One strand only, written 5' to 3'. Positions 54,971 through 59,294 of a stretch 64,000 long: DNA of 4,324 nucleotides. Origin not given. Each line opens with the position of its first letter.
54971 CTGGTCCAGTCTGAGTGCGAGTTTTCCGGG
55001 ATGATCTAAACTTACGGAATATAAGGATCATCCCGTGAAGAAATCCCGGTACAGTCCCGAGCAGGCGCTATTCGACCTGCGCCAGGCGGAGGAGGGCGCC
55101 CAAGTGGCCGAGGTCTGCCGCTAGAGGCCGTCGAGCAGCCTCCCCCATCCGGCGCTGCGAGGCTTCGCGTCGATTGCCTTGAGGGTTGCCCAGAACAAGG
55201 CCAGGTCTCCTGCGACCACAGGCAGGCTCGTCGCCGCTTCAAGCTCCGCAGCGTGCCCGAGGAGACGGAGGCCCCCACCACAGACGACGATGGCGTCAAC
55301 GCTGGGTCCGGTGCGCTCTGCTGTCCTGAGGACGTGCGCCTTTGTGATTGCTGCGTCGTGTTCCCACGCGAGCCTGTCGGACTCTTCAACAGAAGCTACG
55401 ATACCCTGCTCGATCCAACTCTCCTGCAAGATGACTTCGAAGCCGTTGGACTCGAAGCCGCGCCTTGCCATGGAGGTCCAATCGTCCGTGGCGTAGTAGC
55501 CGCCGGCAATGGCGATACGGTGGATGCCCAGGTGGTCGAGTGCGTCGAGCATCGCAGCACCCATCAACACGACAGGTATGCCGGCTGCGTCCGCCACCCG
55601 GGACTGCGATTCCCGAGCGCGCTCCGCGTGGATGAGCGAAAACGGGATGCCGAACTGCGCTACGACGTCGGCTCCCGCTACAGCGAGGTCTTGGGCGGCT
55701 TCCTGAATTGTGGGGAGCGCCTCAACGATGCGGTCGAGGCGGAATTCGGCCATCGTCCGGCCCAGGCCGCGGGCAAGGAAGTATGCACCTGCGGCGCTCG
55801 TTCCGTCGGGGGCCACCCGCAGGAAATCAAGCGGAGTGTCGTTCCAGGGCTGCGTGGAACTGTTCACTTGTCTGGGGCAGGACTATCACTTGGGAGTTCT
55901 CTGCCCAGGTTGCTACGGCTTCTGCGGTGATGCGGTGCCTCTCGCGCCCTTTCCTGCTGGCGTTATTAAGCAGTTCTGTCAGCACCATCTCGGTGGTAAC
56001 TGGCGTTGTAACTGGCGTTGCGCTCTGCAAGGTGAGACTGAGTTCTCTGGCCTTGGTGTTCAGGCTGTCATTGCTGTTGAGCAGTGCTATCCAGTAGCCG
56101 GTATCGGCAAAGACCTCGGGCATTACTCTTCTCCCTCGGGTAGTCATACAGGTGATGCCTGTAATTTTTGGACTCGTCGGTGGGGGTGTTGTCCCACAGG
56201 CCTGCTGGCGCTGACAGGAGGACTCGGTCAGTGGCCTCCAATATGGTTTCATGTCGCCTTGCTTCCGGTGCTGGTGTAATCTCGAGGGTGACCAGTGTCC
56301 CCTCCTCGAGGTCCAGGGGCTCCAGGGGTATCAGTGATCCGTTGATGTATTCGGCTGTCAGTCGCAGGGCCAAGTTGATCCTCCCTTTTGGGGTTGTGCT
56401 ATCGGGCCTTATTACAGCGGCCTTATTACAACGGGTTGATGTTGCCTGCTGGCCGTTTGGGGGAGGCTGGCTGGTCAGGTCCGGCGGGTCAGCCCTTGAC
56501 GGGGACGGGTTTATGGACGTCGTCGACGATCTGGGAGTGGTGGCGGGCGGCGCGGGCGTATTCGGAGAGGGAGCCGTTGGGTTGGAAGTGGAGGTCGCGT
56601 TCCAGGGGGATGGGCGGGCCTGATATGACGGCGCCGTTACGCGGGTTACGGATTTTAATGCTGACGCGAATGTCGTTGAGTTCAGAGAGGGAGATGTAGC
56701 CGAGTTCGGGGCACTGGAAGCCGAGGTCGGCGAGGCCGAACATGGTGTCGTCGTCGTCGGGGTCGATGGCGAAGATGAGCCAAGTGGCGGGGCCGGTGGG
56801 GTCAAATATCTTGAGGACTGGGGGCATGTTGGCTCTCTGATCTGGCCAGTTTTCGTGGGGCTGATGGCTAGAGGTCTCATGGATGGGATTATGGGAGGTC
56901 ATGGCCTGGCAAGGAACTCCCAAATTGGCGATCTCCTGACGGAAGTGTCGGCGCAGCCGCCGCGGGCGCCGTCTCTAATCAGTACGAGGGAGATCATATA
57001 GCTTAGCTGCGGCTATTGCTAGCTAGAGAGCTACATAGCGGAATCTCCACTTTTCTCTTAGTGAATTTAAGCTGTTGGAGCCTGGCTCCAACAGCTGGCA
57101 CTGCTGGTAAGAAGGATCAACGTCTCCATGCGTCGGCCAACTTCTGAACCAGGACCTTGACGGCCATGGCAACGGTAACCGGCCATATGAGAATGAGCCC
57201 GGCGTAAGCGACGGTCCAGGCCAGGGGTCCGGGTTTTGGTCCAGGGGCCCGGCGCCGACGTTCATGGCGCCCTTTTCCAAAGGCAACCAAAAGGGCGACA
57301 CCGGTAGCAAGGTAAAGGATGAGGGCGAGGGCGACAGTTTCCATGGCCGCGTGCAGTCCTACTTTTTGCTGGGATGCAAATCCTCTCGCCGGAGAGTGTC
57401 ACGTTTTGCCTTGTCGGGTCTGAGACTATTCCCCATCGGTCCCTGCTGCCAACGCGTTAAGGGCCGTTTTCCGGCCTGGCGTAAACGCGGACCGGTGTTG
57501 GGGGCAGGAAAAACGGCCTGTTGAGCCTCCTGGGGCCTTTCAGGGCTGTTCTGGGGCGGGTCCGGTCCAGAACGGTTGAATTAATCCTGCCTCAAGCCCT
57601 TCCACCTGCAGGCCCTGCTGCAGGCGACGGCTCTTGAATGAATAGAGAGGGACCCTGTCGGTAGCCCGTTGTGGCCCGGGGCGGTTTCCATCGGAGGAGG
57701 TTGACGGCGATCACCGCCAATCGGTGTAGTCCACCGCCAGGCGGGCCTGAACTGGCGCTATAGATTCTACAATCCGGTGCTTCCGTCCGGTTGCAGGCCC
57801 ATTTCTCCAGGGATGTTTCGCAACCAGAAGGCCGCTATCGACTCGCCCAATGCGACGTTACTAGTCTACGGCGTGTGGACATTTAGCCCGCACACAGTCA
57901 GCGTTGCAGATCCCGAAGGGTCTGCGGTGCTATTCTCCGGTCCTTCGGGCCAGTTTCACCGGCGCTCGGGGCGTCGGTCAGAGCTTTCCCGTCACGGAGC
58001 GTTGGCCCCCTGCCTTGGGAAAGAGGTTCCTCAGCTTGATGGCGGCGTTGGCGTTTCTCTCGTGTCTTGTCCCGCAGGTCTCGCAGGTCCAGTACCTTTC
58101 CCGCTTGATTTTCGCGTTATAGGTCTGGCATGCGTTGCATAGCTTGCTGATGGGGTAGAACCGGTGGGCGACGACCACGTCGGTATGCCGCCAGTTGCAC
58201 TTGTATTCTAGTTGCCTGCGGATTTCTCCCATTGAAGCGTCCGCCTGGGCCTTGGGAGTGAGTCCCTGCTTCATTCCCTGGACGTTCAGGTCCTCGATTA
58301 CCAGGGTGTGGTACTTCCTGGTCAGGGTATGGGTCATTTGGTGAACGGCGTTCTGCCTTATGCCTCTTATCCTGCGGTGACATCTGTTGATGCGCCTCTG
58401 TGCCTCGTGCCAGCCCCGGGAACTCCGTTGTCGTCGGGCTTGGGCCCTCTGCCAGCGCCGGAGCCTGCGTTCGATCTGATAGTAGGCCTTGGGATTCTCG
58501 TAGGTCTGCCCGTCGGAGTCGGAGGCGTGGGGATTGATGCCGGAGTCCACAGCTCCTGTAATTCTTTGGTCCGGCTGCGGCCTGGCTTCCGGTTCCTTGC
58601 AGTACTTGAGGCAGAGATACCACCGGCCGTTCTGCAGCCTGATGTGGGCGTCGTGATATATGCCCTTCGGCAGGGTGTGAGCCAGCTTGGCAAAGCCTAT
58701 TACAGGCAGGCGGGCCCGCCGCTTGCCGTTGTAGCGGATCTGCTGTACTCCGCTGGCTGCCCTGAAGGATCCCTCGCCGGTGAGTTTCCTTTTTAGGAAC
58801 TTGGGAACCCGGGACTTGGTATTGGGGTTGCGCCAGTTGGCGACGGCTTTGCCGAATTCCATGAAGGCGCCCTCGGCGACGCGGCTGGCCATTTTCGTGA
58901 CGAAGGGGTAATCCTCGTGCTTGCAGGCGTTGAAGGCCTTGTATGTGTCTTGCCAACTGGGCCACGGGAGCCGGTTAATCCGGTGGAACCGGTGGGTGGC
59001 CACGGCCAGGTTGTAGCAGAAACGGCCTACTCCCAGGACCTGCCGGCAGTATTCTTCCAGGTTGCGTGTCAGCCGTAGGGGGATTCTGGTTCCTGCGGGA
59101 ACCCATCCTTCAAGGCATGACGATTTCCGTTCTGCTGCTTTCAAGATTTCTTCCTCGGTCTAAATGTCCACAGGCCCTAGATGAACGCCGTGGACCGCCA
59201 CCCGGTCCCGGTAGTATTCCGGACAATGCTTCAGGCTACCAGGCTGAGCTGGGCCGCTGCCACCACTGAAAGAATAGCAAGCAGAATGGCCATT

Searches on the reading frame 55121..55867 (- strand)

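Call 94: search_protein_families(library=pfam, proteins=[window:55121-55867:-], max_evalue=0.001)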
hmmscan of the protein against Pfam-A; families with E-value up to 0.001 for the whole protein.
window:55121-55867:- (248 aa): 1 family
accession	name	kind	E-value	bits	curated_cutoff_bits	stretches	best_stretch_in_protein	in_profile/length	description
PF17645.6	Amdase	-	1.2e-24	87.7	25.9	1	26-245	21-228/228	Arylmalonate decarboxylase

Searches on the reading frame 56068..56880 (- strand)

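Call 94: search_protein_families(library=pfam, proteins=[window:56068-56880:-], max_evalue=0.001)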
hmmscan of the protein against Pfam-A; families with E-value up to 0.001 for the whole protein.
window:56068-56880:- (270 aa): 1 family
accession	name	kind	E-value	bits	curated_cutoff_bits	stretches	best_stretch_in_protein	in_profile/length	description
PF01954.22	AF2212-like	-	1.7e-05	25.6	21.6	1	176-215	7-47/59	AF2212-like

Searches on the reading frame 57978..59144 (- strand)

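Call 94: search_protein_families(library=pfam, proteins=[window:57978-59144:-], max_evalue=0.001)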
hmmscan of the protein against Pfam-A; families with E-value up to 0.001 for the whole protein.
window:57978-59144:- (388 aa): 3 families
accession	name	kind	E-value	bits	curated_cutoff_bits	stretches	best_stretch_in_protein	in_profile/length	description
PF01385.25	OrfB_IS605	-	9.9e-21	74.6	30.5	1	184-293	6-118/120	Probable transposase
PF07282.18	Cas12f1-like_TNB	-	1.2e-13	51.5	26.3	1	306-370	2-59/60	Cas12f1-like, TNB domain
PF04698.17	Rab_eff_C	-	0.00095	18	23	0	184-250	337-404/717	Rab effector MyRIP/melanophilin C-terminus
